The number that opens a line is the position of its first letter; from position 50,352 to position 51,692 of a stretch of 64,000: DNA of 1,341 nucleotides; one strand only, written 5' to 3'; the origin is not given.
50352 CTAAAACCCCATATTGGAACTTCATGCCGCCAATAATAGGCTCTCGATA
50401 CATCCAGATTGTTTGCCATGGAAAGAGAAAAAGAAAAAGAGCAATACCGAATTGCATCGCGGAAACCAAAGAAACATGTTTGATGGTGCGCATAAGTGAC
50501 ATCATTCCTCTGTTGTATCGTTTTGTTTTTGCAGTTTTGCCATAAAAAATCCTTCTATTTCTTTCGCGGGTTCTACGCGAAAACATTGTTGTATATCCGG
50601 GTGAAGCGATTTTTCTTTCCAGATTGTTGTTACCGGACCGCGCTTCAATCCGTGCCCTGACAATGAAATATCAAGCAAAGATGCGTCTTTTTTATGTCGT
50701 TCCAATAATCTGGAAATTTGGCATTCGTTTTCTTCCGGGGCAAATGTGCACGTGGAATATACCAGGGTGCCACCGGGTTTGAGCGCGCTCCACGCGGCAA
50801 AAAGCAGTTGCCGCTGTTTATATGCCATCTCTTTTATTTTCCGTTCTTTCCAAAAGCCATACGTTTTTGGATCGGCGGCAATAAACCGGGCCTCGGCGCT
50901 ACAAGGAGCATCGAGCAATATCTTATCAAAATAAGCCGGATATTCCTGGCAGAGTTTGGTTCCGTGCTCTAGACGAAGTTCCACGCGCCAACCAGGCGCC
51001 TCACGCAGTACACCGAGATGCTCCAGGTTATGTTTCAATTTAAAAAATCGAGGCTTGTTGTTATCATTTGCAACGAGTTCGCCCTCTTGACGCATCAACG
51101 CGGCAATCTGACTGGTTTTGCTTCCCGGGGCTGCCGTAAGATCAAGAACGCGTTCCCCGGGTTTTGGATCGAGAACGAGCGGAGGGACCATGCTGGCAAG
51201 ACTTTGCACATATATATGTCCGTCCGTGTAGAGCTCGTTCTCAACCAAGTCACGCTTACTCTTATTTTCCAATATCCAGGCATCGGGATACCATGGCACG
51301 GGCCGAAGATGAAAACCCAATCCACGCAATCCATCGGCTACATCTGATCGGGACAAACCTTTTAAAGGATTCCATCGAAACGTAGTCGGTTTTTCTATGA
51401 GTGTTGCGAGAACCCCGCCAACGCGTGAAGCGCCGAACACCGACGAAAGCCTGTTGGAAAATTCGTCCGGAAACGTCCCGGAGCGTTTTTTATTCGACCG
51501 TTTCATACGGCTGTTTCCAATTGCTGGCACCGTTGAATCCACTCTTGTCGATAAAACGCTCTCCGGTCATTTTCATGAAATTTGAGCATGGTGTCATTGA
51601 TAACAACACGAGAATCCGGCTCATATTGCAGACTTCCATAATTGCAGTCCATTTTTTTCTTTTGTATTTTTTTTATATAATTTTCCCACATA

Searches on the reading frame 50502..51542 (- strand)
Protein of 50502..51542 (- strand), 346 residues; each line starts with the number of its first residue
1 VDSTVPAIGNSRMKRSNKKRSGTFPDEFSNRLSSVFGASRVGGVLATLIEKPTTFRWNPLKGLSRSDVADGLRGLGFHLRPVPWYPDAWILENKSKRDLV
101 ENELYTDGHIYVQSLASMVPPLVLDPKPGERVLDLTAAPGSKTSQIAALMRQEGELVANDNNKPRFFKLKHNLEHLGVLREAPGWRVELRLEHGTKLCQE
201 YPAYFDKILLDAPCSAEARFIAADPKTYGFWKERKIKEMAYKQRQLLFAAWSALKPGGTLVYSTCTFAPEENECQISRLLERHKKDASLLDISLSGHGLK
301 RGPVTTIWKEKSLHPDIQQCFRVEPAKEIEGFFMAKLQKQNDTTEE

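Call 82: search_protein_families(library=pfam, proteins=[window:50502-51542:-], max_evalue=0.001)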
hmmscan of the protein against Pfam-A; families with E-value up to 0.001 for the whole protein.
window:50502-51542:- (346 aa): 3 families
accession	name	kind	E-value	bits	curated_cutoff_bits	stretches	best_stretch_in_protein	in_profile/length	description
PF01189.24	Methyltr_RsmB-F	-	4.9e-46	157.4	27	1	122-338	2-199/199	16S rRNA methyltransferase RsmB/F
PF17125.10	Methyltr_RsmF_N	-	1.1e-07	32.6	34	1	25-114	2-85/86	N-terminal domain of 16S rRNA methyltransferase RsmF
PF13847.12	Methyltransf_31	-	0.00018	21.6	27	1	127-271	2-114/145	Methyltransferase domain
